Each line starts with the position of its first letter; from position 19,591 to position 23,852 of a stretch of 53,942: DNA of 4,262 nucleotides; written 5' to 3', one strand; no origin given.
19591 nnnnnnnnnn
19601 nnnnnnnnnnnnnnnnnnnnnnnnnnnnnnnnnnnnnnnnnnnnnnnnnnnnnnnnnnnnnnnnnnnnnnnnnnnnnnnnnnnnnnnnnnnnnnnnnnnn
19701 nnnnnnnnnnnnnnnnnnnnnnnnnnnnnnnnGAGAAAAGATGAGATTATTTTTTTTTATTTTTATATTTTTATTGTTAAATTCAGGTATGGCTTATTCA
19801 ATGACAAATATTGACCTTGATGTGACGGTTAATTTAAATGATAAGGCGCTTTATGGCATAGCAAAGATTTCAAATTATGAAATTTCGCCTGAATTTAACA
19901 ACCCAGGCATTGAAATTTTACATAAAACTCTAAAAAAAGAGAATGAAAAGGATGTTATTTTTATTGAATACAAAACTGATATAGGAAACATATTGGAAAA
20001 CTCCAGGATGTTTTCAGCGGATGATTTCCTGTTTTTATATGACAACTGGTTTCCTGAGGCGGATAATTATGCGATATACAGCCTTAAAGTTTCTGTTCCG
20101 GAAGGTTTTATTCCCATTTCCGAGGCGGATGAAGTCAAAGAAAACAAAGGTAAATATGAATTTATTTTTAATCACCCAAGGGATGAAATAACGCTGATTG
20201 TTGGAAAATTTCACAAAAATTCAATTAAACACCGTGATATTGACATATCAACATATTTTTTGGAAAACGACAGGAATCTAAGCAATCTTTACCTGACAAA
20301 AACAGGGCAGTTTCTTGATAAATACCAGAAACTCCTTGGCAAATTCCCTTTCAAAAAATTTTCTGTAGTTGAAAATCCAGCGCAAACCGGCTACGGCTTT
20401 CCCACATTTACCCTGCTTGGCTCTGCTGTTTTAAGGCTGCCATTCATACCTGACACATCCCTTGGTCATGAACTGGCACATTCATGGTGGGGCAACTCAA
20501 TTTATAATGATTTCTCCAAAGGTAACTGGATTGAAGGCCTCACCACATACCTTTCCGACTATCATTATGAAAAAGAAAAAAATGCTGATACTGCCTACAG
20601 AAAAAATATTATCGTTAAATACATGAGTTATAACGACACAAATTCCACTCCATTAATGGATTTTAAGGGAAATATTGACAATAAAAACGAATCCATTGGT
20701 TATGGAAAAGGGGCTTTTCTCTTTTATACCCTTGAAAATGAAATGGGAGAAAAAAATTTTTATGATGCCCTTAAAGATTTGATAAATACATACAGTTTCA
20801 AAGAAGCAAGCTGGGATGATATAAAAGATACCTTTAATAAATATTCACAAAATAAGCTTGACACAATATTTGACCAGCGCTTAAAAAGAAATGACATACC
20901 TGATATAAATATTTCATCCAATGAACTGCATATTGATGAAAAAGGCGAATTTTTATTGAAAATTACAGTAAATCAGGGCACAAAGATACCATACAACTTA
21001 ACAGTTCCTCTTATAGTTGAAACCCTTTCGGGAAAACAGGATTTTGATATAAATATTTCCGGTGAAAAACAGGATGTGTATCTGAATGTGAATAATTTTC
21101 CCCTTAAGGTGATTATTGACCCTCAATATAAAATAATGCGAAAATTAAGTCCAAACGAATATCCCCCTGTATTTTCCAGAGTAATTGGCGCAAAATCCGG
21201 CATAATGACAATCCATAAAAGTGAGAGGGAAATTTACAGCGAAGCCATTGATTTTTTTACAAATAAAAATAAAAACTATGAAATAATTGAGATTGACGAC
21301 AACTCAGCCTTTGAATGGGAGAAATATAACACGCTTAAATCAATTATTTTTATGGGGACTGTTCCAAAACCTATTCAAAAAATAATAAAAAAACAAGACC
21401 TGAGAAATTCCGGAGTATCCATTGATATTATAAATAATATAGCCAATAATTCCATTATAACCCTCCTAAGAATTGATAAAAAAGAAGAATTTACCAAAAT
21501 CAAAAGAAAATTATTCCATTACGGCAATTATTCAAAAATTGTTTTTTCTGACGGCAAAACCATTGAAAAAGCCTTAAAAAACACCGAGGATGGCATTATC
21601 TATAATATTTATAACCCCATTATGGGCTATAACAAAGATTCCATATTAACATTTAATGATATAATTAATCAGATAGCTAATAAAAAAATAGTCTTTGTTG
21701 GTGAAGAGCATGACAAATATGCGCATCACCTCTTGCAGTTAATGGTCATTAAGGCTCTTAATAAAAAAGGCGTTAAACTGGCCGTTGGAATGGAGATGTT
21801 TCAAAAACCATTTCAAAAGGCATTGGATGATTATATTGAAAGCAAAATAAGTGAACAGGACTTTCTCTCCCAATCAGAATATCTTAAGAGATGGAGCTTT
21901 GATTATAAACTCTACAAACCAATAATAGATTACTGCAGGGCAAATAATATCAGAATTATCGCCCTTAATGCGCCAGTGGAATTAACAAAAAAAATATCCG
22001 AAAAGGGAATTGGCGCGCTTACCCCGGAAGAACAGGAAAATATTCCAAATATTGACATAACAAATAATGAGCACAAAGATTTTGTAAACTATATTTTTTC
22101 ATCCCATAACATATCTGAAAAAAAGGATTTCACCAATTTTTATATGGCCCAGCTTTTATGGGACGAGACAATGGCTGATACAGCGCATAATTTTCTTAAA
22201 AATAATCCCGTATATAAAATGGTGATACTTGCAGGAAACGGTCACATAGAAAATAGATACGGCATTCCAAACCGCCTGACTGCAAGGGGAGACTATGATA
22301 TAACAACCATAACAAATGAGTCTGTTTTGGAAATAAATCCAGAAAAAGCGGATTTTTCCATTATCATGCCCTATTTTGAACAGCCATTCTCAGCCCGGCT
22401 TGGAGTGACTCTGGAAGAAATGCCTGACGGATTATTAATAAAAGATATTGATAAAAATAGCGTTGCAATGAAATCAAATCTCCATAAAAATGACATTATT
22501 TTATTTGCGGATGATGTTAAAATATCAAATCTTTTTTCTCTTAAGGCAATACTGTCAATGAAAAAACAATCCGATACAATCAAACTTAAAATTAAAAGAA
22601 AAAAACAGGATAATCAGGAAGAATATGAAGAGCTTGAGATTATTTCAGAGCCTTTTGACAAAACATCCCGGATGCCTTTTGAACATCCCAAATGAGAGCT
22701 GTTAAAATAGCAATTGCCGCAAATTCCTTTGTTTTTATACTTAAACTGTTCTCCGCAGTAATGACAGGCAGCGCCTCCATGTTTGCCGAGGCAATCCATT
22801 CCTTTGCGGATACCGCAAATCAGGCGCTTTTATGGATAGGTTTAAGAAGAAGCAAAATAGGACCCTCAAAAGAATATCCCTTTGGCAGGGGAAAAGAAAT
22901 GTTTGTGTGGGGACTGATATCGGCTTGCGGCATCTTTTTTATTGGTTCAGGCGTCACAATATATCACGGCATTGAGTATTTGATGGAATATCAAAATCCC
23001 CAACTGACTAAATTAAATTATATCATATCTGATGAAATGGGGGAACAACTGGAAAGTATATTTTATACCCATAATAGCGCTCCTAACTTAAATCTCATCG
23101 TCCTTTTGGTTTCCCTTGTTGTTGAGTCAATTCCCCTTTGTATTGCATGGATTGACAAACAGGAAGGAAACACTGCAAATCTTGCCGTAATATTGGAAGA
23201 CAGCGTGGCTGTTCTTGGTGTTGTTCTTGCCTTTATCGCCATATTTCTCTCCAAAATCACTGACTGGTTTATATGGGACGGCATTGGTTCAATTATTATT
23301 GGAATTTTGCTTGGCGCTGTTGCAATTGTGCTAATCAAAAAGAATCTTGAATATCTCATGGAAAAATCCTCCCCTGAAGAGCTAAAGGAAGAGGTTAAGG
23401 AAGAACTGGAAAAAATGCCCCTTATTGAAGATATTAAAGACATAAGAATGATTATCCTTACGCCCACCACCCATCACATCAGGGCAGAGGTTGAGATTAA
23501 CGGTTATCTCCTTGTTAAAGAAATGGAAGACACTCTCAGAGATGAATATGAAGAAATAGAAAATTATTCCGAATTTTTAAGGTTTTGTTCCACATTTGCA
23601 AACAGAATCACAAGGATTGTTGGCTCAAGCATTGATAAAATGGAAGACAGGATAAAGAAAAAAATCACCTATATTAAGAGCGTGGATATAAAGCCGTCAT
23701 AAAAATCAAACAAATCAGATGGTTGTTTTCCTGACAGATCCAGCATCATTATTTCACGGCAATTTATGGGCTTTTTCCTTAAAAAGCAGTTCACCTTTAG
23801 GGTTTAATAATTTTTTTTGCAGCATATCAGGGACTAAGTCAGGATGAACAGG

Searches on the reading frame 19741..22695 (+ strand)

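Call 67: search_protein_families(library=pfam, proteins=[window:19741-22695:+], max_evalue=0.00001)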
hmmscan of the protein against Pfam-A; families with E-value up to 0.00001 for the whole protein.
window:19741-22695:+ (984 aa): 4 families
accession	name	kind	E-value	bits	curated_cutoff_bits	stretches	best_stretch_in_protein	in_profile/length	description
PF04187.18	Cofac_haem_bdg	-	2.6e-65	220.8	27.7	1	642-846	2-213/213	Haem-binding uptake, Tiki superfamily, ChaN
PF01433.26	Peptidase_M1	-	2.5e-12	47.3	27.7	1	242-379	72-217/218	Peptidase family M1 domain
PF13180.12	PDZ_2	-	3.8e-11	43.6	27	1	886-958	2-74/80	PDZ domain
PF00595.29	PDZ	-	7.2e-09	36.3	23.2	1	885-952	10-81/81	PDZ domain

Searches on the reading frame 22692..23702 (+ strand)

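Call 67: search_protein_families(library=pfam, proteins=[window:22692-23702:+], max_evalue=0.00001)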
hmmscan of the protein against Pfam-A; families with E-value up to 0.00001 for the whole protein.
window:22692-23702:+ (336 aa): 1 family
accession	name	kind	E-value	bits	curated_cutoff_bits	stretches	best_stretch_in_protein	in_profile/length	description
PF01545.26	Cation_efflux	-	1.9e-33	116.4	26.6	1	5-223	2-198/198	Cation efflux family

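Call 83: search_protein_families(library=ncbifam, proteins=[window:22692-23702:+], max_evalue=0.00001)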
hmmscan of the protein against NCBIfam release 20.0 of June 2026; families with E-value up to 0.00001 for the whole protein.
window:22692-23702:+ (336 aa): 9 families
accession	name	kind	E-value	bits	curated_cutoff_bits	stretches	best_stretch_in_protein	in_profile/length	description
TIGR01297.1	CDF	superfamily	7.4e-42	143.6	82.35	1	2-290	3-267/285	cation diffusion facilitator family transporter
NF050169.1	CatEfflxFieF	equivalog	1.1e-17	64.2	420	2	4-110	8-113/282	cation efflux pump FieF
NF033616.1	CDF_MamB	equivalog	6.3e-15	55.4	350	1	3-98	8-102/284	magnetosome biogenesis CDF transporter MamB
NF033615.1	CDF_MamM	equivalog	2.6e-14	53.1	350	1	4-104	12-111/290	magnetosome biogenesis CDF transporter MamM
NF040994.1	MamV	equivalog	4.2e-12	45.8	500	1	15-94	25-102/319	CDF transporter MamV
NF007064.0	PRK09509.1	equivalog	5.4e-11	42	447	0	3-101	12-109/300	CDF family cation-efflux transporter FieF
NF052602.1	Zn_efflux_Cdf31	equivalog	2.8e-10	40.1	460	1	4-69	10-75/299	CDF family zinc efflux transporter Cdf31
NF002923.0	PRK03557.1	equivalog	2.3e-06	27.1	408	0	126-252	116-243/313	CDF family zinc transporter ZitB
NF033827.1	CDF_efflux_DmeF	equivalog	7.1e-06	25.6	250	0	175-263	190-276/309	CDF family Co(II)/Ni(II) efflux transporter DmeF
